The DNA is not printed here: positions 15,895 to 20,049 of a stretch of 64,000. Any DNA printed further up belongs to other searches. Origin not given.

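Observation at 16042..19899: Giant TPR-like repeat protein ending in a nitrilase-superfamily (CN hydrolase) domain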

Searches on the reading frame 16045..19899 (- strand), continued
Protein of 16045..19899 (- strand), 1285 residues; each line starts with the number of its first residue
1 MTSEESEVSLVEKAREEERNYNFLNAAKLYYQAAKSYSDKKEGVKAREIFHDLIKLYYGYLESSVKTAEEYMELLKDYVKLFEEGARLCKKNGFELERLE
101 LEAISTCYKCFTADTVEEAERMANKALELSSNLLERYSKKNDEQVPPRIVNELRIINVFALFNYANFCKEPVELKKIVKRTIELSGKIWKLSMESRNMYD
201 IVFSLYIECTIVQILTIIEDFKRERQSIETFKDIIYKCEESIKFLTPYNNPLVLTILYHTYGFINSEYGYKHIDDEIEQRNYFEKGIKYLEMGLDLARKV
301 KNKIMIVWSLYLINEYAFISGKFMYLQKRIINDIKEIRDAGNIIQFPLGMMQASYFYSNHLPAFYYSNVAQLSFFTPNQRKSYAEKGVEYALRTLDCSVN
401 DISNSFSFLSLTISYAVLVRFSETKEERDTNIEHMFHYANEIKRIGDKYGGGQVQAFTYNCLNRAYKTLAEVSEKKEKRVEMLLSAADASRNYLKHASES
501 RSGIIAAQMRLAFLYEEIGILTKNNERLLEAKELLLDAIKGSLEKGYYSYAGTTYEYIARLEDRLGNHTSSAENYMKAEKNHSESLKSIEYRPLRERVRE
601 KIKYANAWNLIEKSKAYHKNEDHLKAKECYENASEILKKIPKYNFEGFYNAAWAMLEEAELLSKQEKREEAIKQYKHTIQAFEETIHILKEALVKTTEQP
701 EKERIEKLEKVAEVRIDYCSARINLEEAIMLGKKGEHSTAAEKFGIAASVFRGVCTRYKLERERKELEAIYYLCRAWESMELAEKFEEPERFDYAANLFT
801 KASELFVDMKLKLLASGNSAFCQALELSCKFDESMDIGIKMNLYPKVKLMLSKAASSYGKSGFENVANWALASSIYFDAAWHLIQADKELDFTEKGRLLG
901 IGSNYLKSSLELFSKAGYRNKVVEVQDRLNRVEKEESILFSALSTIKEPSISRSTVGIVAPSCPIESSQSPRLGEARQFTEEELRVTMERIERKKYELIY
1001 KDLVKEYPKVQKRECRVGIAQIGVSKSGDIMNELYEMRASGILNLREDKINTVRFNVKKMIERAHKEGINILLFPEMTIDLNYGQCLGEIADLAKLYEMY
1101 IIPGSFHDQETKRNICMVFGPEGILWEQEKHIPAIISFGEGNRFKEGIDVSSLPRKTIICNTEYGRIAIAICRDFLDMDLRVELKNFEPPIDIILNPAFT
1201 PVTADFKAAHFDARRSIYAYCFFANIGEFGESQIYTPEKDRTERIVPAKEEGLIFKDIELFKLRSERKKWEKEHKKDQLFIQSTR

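Call 23: find_encoding_contigs(protein=P0035, flank=8000, max_places=2)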
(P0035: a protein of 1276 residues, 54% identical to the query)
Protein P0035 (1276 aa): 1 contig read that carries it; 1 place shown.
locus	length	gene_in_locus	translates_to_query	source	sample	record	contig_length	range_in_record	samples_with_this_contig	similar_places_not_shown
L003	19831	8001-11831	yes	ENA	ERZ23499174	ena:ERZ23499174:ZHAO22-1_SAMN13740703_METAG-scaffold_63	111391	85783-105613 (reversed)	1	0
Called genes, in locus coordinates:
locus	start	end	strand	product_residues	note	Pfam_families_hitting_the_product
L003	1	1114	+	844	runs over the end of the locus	PF12838:Fer4_7, PF13187:Fer4_9 (weak), PF14697:Fer4_21 (weak), PF22117:Fer4_Nqo3, PF14691:Fer4_20, PF07992:Pyr_redox_2, PF13450:NAD_binding_8, PF13738:Pyr_redox_3, +8 more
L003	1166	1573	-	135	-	PF01842:ACT (faint), PF19571:ACT_8, PF22629:ACT_AHAS_ss (faint)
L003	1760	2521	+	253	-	PF13489:Methyltransf_23, PF08241:Methyltransf_11, PF08242:Methyltransf_12 (faint), PF13649:Methyltransf_25 (weak), PF13847:Methyltransf_31 (weak)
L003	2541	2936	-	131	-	PF10234:Cluap1 (weak)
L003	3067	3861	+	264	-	PF01925:TauE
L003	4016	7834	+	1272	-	PF00795:CN_hydrolase (faint)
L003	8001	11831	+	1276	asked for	PF00795:CN_hydrolase (weak)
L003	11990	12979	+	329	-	PF13489:Methyltransf_23, PF00891:Methyltransf_2 (weak), PF02353:CMAS, PF05175:MTS, PF13847:Methyltransf_31, PF08241:Methyltransf_11, PF08242:Methyltransf_12, PF13649:Methyltransf_25, +2 more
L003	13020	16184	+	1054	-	-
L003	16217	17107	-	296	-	PF04014:MazE_antitoxin (weak)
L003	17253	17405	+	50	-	-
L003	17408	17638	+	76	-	-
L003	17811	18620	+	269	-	PF01040:UbiA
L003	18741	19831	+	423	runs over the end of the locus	PF13237:Fer4_10 (weak), PF13183:Fer4_8 (weak), PF02754:CCG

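Call 25: find_encoding_contigs(protein=P0085, flank=8000, max_places=2)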
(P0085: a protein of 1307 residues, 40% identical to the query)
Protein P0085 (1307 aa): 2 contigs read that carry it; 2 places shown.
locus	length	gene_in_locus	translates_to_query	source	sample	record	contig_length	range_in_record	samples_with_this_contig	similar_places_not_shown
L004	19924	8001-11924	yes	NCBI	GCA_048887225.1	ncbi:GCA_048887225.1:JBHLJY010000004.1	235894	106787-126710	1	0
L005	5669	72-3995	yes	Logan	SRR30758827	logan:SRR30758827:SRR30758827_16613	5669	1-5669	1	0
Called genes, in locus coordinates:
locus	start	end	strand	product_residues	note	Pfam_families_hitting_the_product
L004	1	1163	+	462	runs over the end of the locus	PF00890:FAD_binding_2 (faint), PF01134:GIDA (weak), PF01266:DAO (faint), PF01494:FAD_binding_3 (weak), PF04820:Trp_halogenase (faint), PF07992:Pyr_redox_2 (weak), PF12831:FAD_oxidored, PF22578:GGR_cat, +1 more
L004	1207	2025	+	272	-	PF01884:PcrB, PF00977:His_biosynth (faint), PF04309:G3P_antiterm (faint)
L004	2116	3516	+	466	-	PF07690:MFS_1, PF13347:MFS_2, PF07690:MFS_1 (weak)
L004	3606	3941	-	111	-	-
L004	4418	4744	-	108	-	-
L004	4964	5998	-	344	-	PF01063:Aminotran_4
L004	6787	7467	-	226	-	PF00857:Isochorismatase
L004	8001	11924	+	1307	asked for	PF00149:Metallophos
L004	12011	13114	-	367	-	PF02353:CMAS (faint), PF05175:MTS (weak), PF13489:Methyltransf_23, PF13847:Methyltransf_31, PF08241:Methyltransf_11, PF08242:Methyltransf_12, PF13649:Methyltransf_25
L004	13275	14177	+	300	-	PF01040:UbiA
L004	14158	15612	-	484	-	PF02384:N6_Mtase (weak)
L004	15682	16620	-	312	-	-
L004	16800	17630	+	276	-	PF06508:QueC (faint)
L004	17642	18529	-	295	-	PF02769:AIRS_C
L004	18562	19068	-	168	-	-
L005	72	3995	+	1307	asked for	PF00149:Metallophos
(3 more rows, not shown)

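Call 26: find_encoding_contigs(protein=P0089, flank=8000, max_places=2)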
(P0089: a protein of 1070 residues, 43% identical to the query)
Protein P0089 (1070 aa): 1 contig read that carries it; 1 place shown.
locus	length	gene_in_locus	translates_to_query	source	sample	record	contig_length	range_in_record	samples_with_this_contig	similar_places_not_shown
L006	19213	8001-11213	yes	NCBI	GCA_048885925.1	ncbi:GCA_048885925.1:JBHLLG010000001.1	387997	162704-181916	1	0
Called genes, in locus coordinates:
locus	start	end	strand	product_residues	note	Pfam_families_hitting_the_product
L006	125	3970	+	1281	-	PF00795:CN_hydrolase (weak)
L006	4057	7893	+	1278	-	PF13424:TPR_12 (faint), PF00795:CN_hydrolase (faint)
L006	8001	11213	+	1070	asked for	PF13424:TPR_12 (faint)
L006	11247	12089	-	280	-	-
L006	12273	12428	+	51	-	-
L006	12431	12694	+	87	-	-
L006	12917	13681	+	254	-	PF01040:UbiA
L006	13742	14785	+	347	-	PF04055:Radical_SAM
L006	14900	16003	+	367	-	PF13401:AAA_22 (faint), PF07726:AAA_3, PF07728:AAA_5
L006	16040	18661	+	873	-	PF00092:VWA (faint), PF13519:VWA_2 (weak)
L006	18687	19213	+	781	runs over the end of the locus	-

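Call 36: find_encoding_contigs(protein=P0084, flank=8000, max_places=2)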
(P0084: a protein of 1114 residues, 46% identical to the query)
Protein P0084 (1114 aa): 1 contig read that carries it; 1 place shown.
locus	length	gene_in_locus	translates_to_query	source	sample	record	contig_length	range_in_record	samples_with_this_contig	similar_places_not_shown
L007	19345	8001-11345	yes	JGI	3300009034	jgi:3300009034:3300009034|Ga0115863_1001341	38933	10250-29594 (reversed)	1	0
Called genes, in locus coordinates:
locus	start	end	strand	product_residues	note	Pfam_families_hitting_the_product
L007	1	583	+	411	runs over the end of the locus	PF04015:DUF362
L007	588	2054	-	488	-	PF11794:HpaB_N, PF03241:HpaB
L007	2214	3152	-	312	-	PF23355:IFT52_GIFT (weak), PF14258:DUF4350 (faint)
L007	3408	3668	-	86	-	-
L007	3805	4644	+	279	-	PF00709:Adenylsucc_synt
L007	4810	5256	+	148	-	PF03352:Adenine_glyco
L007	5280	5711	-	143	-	PF10050:DUF2284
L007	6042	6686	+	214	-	PF01865:PhoU_div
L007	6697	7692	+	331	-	PF01384:PHO4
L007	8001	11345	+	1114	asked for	PF13676:TIR_2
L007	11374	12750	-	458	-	PF01212:Beta_elim_lyase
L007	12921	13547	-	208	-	PF01209:Ubie_methyltran (faint), PF08241:Methyltransf_11, PF08242:Methyltransf_12, PF13489:Methyltransf_23 (weak), PF13649:Methyltransf_25, PF13847:Methyltransf_31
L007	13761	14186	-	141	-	PF25084:LbH_EIF2B, PF00132:Hexapep, PF25087:GMPPB_C, PF24894:Hexapep_GlmU (faint)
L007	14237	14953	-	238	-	PF03308:MeaB (weak), PF00009:GTP_EFTU (weak), PF02492:cobW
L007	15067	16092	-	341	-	PF01113:DapB_N (faint), PF19328:DAP_DH_C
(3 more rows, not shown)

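Call 37: find_encoding_contigs(protein=P0003, flank=10000, max_places=2)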
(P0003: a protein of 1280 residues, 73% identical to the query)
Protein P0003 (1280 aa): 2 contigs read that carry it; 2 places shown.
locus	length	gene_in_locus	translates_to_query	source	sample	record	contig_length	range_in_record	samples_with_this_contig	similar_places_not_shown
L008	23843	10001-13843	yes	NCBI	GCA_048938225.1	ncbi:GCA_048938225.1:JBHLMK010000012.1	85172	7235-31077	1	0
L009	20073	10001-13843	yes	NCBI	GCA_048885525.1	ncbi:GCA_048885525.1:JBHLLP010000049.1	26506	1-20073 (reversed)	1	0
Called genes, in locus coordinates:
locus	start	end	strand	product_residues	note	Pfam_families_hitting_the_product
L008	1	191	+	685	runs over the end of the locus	PF01105:EMP24_GP25L (faint), PF04151:PPC (weak)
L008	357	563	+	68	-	PF20095:DUF6485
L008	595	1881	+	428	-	PF03951:Gln-synt_N, PF00120:Gln-synt_C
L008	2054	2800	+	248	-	PF01145:Band_7, PF13421:Band_7_1 (weak)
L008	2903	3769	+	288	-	PF02915:Rubrerythrin, PF01155:HypA (faint), PF23458:DUF7130 (faint), PF26832:Phage_gp86 (faint), PF00301:Rubredoxin (faint), PF21349:RUBY_RBDX (weak)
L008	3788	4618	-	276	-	PF04072:LCM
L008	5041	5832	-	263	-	PF00583:Acetyltransf_1 (faint)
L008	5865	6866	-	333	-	PF00753:Lactamase_B (faint)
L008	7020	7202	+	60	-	-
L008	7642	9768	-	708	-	PF03030:H_PPase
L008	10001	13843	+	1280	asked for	-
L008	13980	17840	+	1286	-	PF00795:CN_hydrolase (faint)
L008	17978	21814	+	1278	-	-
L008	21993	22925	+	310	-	PF01925:TauE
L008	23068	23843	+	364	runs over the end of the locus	PF00891:Methyltransf_2 (weak), PF13489:Methyltransf_23, PF05175:MTS, PF05401:NodS, PF08241:Methyltransf_11, PF08242:Methyltransf_12, PF13649:Methyltransf_25, PF13847:Methyltransf_31, +2 more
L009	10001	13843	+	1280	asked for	-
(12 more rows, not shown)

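Call 57: search_protein_families(library=padloc, proteins=[P0084, P0085, P0089, P0082, P0096, P0094, P0039, P0021], max_evalue=0.01)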
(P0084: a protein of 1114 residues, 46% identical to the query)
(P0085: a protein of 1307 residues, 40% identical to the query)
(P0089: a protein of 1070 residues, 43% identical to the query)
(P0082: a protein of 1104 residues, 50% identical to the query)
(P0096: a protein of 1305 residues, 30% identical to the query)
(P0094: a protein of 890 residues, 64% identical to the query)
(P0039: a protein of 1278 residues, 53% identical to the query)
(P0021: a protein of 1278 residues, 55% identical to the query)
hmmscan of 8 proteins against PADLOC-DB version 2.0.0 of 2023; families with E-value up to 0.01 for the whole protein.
P0084 (1114 aa): 0 families

P0085 (1307 aa): 2 families
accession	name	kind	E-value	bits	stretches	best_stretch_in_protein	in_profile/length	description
PDLC04908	PDC-S10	-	9.1e-05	19.8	1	1015-1104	8-84/223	-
PDLC01224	Cas11f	-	0.0018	16.4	0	894-948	24-75/87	CAS-III-F; effector_SS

P0089 (1070 aa): 0 families

P0082 (1104 aa): 0 families

P0096 (1305 aa): 0 families

P0094 (890 aa): 5 families
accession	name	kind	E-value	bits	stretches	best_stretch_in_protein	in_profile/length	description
PDLC01989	CARF_m7--CARF_nitrilase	-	7.2e-14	49.2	1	659-844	217-390/457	-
PDLC03804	RTasNitrilase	-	1.8e-12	45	1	654-870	158-372/397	DRT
PDLC03780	RT_UG5-nitrilase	-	9.4e-12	42.2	1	413-849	491-851/907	DRT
PDLC01169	TPR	-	1.3e-07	29.2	1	243-337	115-199/252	TPR repeats containing protein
PDLC03745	Drt1a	-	0.0027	13.6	0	660-716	942-1000/1176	DRT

P0039 (1278 aa): 2 families
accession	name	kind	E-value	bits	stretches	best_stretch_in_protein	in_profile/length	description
PDLC03804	RTasNitrilase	-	2.7e-10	37.8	1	1046-1259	163-374/397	DRT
PDLC01224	Cas11f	-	1.6e-05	22.9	0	24-90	7-65/87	CAS-III-F; effector_SS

P0021 (1278 aa): 1 family
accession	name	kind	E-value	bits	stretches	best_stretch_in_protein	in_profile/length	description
PDLC03804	RTasNitrilase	-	2.3e-14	51.2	1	1002-1257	121-371/397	DRT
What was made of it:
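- Closest known: CARF-nitrilase CRISPR-ancillary proteins. Same: The nitrilase is of a related type: E=7e-14 for the cassette on P0094 (call 57).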

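Call 77: list_cluster_members(proteins=[P0098, P0096, P0005, P0002, P0178])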
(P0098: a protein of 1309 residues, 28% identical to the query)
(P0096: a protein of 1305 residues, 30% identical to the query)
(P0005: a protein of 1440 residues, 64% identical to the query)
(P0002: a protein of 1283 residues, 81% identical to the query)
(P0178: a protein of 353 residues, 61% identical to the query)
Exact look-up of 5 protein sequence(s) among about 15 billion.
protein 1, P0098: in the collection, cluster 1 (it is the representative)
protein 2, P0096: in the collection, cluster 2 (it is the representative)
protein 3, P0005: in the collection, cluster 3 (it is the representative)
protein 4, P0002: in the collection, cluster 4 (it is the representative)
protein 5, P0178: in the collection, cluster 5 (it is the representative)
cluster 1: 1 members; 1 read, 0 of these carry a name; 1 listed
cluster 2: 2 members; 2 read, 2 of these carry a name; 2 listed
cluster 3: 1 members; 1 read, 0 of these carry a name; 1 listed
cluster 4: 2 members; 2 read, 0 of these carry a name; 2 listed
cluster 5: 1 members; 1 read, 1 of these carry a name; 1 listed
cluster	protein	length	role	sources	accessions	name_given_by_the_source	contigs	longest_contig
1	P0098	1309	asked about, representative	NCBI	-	-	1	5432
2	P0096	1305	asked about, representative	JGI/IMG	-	KaiC/GvpD/RAD55 family RecA-like ATPase/tetratricopeptide (TPR) repeat protein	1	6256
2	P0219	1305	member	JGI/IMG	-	KaiC/GvpD/RAD55 family RecA-like ATPase/tetratricopeptide (TPR) repeat protein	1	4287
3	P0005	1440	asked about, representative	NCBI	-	-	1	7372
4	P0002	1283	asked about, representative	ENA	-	-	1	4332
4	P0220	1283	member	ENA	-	-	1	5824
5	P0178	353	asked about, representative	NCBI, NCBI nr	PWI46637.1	hypothetical protein CEE45_15830 [Candidatus Heimdallarchaeota archaeon B3_Heim] | MAG: hypothetical protein CEE45_15830 [Candidatus Heimdallarchaeota archaeon B3_Heim]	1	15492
